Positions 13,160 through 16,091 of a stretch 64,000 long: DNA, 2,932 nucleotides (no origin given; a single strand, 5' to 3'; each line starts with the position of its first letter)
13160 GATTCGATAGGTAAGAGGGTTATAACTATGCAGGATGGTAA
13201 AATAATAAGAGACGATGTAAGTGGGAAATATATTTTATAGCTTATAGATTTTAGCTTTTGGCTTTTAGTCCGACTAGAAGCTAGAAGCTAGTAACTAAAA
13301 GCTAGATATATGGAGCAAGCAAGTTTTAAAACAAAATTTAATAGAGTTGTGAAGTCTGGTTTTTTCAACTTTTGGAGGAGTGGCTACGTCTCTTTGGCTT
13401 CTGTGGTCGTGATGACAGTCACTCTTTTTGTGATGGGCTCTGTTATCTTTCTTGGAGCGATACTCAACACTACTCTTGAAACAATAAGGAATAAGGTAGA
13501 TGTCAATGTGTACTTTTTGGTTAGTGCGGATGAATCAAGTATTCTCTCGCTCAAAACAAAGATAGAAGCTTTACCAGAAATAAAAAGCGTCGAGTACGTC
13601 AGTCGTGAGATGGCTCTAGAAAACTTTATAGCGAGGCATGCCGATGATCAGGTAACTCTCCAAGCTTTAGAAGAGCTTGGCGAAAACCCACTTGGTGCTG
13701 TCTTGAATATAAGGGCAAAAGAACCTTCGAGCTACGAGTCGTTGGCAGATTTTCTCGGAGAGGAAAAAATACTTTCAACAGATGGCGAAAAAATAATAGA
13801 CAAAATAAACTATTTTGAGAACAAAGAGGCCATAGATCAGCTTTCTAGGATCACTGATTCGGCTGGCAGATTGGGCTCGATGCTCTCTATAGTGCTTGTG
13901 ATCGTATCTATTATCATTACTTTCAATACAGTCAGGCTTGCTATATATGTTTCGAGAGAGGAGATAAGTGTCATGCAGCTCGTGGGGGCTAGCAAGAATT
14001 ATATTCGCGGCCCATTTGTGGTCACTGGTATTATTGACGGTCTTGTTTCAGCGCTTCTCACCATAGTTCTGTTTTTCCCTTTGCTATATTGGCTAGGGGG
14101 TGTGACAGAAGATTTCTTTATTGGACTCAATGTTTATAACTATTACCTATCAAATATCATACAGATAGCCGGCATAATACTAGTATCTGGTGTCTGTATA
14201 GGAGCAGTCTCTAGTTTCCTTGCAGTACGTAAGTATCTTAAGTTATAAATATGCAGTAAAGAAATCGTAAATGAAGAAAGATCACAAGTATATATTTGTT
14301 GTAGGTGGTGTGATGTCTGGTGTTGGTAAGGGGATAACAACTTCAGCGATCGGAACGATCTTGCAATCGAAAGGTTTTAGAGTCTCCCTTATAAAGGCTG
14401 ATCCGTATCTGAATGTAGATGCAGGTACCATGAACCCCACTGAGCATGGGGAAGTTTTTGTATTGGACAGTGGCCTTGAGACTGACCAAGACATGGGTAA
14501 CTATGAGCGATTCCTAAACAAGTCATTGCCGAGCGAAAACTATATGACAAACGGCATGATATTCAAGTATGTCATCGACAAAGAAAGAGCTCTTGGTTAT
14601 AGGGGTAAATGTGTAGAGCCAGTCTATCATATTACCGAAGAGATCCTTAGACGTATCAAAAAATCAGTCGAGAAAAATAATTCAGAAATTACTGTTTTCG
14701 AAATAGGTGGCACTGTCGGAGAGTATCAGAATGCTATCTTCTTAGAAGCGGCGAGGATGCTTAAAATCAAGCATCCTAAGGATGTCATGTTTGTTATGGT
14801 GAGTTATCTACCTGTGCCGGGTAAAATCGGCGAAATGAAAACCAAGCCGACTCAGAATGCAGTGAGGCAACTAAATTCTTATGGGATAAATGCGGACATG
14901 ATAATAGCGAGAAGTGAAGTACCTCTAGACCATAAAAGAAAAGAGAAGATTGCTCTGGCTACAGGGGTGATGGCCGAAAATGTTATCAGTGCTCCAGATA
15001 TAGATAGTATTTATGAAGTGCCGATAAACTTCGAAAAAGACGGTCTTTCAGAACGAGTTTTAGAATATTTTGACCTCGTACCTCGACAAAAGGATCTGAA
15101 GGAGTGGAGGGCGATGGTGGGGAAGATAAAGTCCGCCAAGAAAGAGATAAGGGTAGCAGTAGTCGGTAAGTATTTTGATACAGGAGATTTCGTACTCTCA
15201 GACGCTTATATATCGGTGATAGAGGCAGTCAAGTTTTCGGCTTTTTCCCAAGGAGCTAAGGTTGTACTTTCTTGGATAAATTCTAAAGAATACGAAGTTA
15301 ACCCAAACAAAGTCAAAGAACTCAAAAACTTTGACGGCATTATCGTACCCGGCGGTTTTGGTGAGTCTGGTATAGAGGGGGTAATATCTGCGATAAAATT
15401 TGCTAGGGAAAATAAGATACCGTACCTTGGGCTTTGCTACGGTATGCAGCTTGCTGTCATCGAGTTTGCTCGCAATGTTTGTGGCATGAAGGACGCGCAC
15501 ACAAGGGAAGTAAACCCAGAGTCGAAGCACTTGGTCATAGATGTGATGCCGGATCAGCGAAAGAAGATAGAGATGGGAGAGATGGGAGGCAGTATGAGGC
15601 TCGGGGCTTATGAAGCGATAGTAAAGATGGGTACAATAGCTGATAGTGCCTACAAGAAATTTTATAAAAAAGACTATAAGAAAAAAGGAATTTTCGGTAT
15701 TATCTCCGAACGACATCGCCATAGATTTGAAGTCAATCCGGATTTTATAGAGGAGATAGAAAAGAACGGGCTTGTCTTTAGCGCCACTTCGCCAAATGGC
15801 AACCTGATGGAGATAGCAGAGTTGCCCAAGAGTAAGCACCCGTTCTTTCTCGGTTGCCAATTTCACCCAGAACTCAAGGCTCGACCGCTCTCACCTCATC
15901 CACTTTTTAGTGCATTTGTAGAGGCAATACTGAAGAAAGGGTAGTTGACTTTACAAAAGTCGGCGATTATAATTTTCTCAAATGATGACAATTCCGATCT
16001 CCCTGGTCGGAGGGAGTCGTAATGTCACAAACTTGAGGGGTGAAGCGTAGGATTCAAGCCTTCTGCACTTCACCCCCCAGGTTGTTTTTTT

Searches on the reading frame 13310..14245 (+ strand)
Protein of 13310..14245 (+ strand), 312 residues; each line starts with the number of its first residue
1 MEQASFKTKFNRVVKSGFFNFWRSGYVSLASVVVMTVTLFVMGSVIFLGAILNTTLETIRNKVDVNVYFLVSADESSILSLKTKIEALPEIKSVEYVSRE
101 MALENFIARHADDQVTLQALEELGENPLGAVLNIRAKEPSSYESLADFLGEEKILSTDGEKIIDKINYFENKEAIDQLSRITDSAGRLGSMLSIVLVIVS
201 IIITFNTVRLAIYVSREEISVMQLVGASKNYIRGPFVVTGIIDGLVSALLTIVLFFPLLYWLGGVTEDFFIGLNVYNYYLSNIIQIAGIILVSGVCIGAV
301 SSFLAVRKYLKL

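Call 72: search_protein_families(library=pfam, proteins=[window:13310-14245:+], max_evalue=0.0001)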
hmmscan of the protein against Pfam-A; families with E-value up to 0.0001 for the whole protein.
window:13310-14245:+ (312 aa): 2 families
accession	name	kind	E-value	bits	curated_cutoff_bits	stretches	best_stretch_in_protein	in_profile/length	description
PF18075.7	FtsX_ECD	-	2e-15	57.6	23.5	1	63-149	1-87/96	FtsX extracellular domain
PF02687.27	FtsX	-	9e-11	42.3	25.5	1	191-311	2-117/120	FtsX-like permease C-terminal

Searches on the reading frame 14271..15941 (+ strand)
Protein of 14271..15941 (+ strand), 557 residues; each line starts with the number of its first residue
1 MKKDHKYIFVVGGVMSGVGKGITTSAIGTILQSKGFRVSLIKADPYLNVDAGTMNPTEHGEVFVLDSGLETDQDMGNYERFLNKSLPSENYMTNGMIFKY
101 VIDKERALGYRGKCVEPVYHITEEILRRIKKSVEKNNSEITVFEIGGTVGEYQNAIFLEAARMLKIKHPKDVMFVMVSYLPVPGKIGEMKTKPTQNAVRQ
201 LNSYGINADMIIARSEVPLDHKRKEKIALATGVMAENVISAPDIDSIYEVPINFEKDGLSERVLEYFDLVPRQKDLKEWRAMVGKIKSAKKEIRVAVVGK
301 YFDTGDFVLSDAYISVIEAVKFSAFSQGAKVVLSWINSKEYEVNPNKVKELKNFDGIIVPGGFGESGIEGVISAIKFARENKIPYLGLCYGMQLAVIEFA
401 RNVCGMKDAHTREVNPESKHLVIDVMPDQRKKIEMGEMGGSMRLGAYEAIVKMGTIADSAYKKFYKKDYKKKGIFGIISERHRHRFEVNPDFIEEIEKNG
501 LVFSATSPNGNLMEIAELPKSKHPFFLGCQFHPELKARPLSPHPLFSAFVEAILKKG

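Call 72: search_protein_families(library=pfam, proteins=[window:14271-15941:+], max_evalue=0.0001)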
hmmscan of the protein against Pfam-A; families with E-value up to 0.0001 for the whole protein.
window:14271-15941:+ (557 aa): 3 families
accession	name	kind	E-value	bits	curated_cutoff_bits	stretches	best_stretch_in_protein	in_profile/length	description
PF06418.20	CTP_synth_N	-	5.4e-98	328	26.1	1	6-269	1-265/265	CTP synthase N-terminus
PF00117.34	GATase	-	1.3e-36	126.5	22.8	1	309-551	2-189/190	Glutamine amidotransferase class-I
PF01656.29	CbiA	-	1.6e-06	28.5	25.4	1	11-301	3-54/125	CobQ/CobB/MinD/ParA nucleotide binding domain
